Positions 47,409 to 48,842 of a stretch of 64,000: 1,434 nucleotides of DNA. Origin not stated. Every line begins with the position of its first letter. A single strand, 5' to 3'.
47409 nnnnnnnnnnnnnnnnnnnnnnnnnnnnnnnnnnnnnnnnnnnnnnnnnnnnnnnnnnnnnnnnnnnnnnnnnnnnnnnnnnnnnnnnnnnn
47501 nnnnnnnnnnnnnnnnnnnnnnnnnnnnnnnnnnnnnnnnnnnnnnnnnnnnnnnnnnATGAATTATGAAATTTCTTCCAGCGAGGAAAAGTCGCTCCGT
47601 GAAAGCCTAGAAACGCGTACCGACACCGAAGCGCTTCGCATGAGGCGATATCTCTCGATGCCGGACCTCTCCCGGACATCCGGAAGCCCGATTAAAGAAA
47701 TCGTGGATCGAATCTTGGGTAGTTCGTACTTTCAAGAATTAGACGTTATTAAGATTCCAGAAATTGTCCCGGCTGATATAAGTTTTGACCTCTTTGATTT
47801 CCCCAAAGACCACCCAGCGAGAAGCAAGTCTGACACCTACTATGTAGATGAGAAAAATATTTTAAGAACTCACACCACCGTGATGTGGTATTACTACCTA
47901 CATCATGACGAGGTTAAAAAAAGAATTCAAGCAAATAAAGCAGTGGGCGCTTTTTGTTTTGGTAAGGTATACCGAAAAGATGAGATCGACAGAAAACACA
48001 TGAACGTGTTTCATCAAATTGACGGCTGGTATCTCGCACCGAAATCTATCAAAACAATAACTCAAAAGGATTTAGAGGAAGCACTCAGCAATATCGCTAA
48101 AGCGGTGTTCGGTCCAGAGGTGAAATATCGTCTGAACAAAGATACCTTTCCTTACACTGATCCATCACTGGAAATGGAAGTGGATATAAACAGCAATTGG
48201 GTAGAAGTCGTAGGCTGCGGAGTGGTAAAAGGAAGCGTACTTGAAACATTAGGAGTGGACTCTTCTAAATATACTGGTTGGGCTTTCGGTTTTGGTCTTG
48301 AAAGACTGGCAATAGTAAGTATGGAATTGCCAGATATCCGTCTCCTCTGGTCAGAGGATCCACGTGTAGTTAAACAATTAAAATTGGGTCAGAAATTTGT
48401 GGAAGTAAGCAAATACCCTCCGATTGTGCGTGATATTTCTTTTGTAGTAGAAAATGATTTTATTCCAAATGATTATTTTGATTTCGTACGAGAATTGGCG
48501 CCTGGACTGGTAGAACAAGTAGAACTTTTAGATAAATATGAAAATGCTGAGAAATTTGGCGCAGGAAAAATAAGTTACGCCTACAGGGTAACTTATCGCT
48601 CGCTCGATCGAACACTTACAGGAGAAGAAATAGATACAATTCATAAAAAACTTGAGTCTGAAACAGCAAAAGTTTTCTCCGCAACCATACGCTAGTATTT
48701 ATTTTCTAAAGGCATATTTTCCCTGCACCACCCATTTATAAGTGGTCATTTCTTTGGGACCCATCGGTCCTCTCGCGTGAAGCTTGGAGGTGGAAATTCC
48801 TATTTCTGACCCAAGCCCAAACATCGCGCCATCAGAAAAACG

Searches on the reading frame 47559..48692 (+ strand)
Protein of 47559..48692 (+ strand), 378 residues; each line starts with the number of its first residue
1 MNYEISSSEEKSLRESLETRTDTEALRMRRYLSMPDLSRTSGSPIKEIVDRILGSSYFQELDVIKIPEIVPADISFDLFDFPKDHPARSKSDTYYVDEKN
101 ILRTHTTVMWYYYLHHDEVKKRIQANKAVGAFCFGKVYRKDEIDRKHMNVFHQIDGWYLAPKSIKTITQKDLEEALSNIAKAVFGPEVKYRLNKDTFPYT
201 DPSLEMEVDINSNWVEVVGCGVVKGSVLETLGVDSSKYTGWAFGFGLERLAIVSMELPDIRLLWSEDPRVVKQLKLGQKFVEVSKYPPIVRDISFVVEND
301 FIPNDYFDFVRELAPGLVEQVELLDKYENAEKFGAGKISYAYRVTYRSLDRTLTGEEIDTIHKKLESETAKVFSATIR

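Call 29: find_encoding_contigs(protein=window:47559-48692:+, flank=10000, max_places=10)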
Protein window:47559-48692:+ (378 aa): 2 contigs read that carry it; 2 places shown.
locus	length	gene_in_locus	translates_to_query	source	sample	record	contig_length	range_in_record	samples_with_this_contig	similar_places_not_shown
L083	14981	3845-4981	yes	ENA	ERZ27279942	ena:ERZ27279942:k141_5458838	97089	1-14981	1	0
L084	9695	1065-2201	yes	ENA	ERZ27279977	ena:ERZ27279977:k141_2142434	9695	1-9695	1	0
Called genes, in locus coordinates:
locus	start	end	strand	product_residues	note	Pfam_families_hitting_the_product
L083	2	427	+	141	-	?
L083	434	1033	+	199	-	-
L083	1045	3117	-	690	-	PF02518:HATPase_c, PF00204:DNA_gyraseB, PF01751:Toprim, PF00986:DNA_gyraseB_C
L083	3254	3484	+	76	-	-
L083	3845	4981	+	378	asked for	PF01409:tRNA-synt_2d, PF03147:FDX-ACB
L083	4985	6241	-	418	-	PF00171:Aldedh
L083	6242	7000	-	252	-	PF01210:NAD_Gly3P_dh_N (faint), PF02558:ApbA (faint), PF03807:F420_oxidored, PF14748:P5CR_dimer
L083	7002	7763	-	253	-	PF00696:AA_kinase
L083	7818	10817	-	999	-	PF00580:UvrD-helicase, PF13245:AAA_19, PF13361:UvrD_C, PF13538:UvrD_C_2 (faint), PF12705:PDDEXK_1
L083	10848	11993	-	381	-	PF20686:CsoSCA_cat (weak)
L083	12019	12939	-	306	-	PF03741:TerC, PF04332:DUF475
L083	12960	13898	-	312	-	PF13462:Thioredoxin_4, PF01323:DSBA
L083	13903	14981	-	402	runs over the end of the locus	PF00266:Aminotran_5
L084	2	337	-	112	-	?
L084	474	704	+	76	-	-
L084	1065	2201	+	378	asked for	PF01409:tRNA-synt_2d, PF03147:FDX-ACB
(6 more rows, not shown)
